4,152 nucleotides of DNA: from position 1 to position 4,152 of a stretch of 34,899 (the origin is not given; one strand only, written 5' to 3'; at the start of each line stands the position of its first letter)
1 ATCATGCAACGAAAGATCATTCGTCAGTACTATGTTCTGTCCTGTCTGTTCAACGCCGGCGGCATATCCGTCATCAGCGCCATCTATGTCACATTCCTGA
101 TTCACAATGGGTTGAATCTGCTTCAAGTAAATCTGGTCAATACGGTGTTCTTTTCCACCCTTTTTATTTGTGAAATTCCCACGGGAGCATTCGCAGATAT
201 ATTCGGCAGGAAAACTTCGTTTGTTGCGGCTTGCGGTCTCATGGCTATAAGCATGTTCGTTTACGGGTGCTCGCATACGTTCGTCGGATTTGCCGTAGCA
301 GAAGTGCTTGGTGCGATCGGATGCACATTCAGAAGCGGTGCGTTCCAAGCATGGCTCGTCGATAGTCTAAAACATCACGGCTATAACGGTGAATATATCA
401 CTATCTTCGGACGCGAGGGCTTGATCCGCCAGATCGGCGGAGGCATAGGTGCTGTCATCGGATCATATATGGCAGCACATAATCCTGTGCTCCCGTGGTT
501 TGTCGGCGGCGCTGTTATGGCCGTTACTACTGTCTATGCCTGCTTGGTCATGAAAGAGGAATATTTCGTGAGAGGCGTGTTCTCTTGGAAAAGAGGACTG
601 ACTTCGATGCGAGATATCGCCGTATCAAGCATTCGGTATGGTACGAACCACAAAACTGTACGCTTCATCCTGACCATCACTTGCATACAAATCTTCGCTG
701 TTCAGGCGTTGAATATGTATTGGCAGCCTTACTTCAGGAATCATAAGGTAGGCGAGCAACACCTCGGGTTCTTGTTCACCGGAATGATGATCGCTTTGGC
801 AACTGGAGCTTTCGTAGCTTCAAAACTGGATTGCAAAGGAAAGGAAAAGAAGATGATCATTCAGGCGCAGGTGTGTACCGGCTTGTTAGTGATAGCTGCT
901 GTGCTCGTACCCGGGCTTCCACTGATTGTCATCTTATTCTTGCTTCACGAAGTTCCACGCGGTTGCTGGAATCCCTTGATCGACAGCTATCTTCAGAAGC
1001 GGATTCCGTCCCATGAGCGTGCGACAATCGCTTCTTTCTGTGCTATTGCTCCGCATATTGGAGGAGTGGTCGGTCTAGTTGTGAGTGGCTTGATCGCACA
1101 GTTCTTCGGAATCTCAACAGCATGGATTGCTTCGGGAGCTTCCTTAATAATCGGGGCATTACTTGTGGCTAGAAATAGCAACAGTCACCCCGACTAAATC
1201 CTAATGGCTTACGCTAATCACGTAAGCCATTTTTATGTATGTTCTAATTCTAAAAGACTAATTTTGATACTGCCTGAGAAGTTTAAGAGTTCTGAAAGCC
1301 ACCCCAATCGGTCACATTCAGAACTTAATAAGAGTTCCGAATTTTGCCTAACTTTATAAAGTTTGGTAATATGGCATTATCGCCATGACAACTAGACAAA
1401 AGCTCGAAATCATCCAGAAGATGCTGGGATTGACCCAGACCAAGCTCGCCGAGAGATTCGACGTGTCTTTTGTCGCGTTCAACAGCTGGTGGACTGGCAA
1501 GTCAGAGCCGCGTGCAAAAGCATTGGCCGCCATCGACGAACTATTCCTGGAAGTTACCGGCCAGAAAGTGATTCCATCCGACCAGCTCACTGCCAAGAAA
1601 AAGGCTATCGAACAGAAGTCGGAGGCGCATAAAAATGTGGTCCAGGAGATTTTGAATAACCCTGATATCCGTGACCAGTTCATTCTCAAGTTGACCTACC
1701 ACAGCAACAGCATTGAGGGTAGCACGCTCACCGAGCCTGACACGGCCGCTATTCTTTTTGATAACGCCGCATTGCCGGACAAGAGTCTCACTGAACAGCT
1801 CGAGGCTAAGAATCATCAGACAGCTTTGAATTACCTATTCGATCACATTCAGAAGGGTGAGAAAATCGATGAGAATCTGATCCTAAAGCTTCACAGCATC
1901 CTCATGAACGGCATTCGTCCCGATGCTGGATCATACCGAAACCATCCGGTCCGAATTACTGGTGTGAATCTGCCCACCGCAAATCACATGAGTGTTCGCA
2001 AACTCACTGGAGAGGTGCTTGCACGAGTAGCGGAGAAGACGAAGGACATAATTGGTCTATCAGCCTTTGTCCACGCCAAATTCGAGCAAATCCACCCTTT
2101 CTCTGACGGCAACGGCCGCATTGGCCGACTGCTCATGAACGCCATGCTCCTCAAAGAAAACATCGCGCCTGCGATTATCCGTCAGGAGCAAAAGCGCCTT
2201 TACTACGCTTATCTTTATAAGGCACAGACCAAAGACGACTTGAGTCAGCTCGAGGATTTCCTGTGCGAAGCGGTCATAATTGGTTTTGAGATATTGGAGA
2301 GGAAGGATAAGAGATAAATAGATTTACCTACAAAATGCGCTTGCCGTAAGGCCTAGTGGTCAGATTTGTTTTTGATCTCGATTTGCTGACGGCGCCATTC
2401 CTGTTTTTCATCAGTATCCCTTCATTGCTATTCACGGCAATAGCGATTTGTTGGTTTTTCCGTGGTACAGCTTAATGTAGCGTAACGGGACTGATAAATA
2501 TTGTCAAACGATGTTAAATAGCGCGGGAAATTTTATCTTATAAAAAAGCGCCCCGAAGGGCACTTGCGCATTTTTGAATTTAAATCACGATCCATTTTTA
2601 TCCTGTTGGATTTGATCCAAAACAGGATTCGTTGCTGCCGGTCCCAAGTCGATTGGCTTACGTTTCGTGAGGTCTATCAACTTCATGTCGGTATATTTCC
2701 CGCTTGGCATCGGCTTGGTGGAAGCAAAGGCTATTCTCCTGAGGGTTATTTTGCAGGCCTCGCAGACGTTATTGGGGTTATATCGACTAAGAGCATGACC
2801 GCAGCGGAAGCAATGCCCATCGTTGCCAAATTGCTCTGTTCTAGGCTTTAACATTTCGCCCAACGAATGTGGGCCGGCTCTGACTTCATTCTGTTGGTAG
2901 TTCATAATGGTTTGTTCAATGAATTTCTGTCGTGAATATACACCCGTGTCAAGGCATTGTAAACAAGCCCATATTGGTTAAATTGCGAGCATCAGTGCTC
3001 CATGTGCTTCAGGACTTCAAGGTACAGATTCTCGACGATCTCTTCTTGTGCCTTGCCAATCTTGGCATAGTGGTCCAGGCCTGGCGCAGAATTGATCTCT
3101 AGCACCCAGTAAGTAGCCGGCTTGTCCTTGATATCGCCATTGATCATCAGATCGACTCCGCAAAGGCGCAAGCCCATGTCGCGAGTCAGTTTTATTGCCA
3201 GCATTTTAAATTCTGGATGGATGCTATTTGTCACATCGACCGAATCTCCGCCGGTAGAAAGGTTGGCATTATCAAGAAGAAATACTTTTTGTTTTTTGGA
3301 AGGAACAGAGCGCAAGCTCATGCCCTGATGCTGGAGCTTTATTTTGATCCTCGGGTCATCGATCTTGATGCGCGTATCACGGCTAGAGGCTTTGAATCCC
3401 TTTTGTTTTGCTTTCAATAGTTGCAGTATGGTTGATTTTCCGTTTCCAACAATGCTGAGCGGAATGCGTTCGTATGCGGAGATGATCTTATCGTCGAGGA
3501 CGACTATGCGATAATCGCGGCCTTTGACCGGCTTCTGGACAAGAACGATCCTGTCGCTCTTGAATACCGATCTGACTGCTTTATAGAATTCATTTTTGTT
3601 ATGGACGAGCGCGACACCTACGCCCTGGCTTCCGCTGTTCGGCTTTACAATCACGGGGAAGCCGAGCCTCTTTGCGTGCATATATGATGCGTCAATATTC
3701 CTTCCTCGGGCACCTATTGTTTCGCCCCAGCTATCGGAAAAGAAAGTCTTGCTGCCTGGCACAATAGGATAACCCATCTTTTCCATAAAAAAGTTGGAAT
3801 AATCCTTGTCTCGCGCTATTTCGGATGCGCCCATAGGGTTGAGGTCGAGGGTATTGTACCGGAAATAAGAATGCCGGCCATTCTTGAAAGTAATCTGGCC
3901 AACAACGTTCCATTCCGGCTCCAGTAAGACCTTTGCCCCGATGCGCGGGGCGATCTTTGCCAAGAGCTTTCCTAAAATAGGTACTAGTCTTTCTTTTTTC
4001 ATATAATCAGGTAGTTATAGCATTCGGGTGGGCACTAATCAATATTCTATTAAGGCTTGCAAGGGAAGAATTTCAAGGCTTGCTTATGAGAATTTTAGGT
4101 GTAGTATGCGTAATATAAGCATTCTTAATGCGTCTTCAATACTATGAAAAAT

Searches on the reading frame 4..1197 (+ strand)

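Call 44: search_protein_families(library=pfam, proteins=[window:4-1197:+], max_evalue=0.001)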
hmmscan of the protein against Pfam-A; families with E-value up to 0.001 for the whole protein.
window:4-1197:+ (397 aa): 3 families
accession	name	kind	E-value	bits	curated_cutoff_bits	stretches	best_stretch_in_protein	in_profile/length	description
PF07690.21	MFS_1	-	1.3e-26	93.8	33.4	2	223-388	2-168/347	Major Facilitator Superfamily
PF05977.19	MFS_3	-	0.0002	20.4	27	1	39-390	44-392/524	Transmembrane secretion effector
PF12832.13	MFS_1_like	-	0.00047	19.7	25.2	1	30-375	24-372/373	MFS_1 like family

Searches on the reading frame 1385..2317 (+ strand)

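Call 44: search_protein_families(library=pfam, proteins=[window:1385-2317:+], max_evalue=0.001)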
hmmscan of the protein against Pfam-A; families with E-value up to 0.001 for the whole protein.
window:1385-2317:+ (310 aa): 1 family
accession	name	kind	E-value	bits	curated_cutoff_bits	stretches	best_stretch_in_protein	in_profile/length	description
PF02661.23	Fic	-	9e-21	75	24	1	161-255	2-93/93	Fic/DOC family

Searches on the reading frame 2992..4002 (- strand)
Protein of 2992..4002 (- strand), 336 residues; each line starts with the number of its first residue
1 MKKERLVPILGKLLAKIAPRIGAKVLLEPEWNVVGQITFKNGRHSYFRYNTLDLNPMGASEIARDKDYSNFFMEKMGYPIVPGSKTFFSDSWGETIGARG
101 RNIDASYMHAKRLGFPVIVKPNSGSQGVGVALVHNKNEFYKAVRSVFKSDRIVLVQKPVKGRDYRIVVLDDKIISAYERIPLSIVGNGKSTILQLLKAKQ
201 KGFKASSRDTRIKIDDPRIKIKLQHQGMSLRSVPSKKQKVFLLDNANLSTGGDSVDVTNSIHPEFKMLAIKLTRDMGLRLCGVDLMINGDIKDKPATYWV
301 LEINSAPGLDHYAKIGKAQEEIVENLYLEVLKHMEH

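Call 44: search_protein_families(library=pfam, proteins=[window:2992-4002:-], max_evalue=0.001)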
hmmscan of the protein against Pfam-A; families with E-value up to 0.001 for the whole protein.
window:2992-4002:- (336 aa): 9 families
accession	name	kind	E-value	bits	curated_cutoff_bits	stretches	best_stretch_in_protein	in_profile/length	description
PF08443.16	RimK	-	3.5e-17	63.1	21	2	111-180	37-106/188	RimK-like ATP-grasp domain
PF07478.18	Dala_Dala_lig_C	-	8.2e-14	52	24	1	110-174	32-98/204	D-ala D-ala ligase C-terminus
PF02786.22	CPSase_L_D2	-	5.6e-07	29.7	19.8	1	100-171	24-102/211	Carbamoyl-phosphate synthase L chain, ATP binding domain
PF02655.19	ATP-grasp_3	-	1.1e-05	26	23.2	0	113-172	30-82/160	ATP-grasp domain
PF14398.11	ATPgrasp_YheCD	-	0.00015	21.6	26.8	0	282-325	207-247/255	YheC/D like ATP-grasp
PF13535.11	ATP-grasp_4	-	0.00034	20.7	27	1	114-148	2-36/160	ATP-grasp domain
PF03133.20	TTL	-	0.00035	20.3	20.1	0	279-314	236-266/292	Tubulin-tyrosine ligase family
PF05770.16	Ins134_P3_kin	-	0.00077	19.5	23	0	265-317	144-190/201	Inositol 1,3,4-trisphosphate 5/6-kinase ATP-grasp domain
PF02222.28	ATP-grasp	-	0.00086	19.4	27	0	108-160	24-77/179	ATP-grasp domain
